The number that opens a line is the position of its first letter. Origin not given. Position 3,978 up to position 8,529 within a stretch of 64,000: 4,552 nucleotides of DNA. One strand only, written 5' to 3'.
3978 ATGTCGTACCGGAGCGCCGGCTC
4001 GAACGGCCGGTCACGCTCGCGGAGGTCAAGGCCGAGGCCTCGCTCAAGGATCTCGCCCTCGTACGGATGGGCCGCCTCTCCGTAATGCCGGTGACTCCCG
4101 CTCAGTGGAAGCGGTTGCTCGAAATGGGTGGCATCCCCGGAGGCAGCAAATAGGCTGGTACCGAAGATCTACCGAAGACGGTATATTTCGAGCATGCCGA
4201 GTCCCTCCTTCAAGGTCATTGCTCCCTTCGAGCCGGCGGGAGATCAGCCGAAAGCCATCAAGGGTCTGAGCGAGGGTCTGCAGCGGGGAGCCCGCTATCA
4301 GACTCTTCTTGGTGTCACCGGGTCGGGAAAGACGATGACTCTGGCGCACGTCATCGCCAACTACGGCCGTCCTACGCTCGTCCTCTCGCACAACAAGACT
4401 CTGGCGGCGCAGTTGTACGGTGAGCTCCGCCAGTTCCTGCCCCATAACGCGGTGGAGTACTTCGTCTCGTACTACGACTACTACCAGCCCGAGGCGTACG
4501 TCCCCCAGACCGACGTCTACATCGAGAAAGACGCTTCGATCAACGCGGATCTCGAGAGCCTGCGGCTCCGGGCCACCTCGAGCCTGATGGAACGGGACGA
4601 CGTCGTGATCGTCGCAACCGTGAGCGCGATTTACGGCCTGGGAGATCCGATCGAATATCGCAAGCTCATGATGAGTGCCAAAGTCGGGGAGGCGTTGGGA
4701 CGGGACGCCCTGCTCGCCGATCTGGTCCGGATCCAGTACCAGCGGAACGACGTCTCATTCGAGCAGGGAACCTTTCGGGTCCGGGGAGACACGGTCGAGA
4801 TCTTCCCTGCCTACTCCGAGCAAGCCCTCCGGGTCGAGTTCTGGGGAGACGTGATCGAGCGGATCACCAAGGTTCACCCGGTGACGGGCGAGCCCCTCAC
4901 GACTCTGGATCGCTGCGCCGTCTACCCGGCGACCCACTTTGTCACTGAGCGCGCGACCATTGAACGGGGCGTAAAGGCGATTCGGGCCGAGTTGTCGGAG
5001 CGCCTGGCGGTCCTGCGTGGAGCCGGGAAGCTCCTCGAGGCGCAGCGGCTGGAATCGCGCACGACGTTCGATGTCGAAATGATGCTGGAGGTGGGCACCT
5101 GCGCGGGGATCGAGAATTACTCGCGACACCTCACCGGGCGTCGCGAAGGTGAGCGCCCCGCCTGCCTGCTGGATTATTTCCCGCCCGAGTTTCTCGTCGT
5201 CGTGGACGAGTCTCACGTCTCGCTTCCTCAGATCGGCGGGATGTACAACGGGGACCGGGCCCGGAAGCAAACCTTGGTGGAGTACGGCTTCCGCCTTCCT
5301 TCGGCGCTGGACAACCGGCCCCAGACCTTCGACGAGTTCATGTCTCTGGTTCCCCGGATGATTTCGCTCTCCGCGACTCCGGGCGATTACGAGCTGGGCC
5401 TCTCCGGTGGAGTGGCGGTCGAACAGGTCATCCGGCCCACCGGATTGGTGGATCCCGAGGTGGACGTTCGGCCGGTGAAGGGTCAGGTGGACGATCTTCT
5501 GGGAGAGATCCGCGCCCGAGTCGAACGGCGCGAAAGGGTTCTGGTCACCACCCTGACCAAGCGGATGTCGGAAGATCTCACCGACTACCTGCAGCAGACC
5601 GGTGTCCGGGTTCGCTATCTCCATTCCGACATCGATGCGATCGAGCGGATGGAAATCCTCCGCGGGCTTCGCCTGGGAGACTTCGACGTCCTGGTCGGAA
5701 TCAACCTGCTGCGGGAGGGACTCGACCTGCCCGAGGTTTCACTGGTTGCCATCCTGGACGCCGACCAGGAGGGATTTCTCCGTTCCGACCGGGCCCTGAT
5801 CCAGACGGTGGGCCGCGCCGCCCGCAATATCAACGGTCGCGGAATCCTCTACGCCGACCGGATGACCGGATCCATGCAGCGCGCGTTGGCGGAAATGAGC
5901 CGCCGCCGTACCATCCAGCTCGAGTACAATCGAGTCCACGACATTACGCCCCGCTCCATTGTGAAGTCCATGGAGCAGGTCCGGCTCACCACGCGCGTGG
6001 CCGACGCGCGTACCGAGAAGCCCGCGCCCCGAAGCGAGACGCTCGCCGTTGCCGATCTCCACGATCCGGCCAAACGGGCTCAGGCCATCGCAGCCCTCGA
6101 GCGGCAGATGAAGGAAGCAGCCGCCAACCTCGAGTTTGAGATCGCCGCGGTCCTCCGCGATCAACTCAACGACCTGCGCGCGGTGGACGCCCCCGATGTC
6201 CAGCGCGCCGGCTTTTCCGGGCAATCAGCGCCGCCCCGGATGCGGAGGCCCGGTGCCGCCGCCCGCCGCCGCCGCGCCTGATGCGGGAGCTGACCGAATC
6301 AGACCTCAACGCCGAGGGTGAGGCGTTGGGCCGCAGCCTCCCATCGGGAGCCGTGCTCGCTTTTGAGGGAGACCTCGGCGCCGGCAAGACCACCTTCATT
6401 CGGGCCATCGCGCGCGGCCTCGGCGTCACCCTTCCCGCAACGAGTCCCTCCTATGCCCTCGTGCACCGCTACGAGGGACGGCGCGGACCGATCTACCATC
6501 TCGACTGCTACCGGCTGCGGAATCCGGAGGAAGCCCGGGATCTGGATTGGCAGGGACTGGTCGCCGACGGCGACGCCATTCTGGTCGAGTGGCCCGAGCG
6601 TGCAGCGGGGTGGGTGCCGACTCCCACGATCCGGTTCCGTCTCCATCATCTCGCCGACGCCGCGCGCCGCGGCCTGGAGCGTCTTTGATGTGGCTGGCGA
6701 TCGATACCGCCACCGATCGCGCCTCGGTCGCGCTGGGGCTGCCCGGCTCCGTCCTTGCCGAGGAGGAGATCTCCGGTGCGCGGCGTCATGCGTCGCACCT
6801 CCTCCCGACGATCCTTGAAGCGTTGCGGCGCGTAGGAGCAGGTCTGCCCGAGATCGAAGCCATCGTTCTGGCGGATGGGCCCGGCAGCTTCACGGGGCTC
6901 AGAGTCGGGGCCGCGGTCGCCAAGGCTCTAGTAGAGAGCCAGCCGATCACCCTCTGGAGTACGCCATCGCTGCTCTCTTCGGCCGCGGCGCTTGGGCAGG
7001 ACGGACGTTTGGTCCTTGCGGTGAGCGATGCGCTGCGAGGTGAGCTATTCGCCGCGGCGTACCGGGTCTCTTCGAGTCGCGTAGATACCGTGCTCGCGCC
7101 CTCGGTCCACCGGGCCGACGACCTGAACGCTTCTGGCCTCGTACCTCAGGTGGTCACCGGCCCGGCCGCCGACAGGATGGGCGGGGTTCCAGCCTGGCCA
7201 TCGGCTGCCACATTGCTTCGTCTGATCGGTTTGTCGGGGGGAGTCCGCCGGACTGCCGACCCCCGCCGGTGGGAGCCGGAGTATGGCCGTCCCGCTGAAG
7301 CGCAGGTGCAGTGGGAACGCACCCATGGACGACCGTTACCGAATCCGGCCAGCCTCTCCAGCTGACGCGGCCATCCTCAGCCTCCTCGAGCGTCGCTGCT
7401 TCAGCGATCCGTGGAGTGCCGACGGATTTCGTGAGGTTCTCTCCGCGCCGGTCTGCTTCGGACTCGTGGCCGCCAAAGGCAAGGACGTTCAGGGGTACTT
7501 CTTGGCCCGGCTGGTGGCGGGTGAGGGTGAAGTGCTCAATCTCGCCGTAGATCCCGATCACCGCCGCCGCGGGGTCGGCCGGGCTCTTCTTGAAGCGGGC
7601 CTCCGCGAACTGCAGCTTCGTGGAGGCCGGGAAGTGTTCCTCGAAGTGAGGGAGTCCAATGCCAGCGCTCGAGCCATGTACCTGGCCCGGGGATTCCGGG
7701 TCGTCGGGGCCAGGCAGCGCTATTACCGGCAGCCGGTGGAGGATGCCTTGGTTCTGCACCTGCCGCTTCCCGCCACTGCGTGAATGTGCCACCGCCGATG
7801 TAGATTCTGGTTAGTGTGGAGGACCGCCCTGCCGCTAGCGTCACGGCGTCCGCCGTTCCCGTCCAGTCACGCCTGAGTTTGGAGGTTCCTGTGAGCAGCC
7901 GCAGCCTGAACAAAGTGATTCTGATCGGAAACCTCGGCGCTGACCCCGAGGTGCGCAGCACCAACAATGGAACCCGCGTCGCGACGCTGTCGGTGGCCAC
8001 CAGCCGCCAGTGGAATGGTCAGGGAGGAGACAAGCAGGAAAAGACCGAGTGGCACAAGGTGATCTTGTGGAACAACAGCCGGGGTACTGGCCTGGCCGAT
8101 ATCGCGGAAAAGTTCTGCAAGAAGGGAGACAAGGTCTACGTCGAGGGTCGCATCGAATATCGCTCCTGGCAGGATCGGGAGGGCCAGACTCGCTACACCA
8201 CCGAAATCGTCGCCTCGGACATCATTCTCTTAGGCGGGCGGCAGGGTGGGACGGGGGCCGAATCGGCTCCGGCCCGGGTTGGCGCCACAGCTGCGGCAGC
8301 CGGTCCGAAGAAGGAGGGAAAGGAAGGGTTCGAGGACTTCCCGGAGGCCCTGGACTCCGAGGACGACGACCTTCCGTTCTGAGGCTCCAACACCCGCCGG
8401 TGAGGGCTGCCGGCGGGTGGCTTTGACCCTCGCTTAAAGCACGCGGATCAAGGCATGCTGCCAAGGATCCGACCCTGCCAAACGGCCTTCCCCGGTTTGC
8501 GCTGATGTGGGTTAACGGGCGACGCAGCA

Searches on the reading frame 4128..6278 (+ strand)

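Call 56: search_protein_families(library=pfam, proteins=[window:4128-6278:+], max_evalue=0.0001)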
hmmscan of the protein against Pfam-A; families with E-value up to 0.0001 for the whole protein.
window:4128-6278:+ (717 aa): 5 families
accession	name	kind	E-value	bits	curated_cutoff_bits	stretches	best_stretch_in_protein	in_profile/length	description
PF17757.6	UvrB_inter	-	3.7e-34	117.2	22.9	1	184-271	3-91/91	UvrB interaction domain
PF00271.37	Helicase_C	-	2.7e-19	69.9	23.5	1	457-567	6-109/110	Helicase conserved C-terminal domain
PF12344.14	UvrB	-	5.5e-19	68.2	27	1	574-615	1-42/43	Ultra-violet resistance protein B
PF04851.21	ResIII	-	4e-09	37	22.5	1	37-142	5-114/164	Type III restriction enzyme, res subunit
PF02151.25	UVR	-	6.9e-09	35.6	21.5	1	654-685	4-35/36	UvrB/uvrC motif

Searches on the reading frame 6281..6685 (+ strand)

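Call 56: search_protein_families(library=pfam, proteins=[window:6281-6685:+], max_evalue=0.0001)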
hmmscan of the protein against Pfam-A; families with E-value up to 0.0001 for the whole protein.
window:6281-6685:+ (135 aa): 1 family
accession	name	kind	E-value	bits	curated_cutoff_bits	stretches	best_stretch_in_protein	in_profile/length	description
PF02367.23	TsaE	-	6e-34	117.2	26.6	1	6-127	4-124/128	Threonylcarbamoyl adenosine biosynthesis protein TsaE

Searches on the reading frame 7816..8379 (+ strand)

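Call 55: search_protein_families(library=pfam, proteins=[window:7816-8379:+], max_evalue=0.0001)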
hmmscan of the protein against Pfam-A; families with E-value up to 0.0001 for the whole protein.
window:7816-8379:+ (188 aa): 1 family
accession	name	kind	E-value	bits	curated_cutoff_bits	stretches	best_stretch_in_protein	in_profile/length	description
PF00436.31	SSB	-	1.8e-34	118.4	26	1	31-137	1-102/104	Single-strand binding protein family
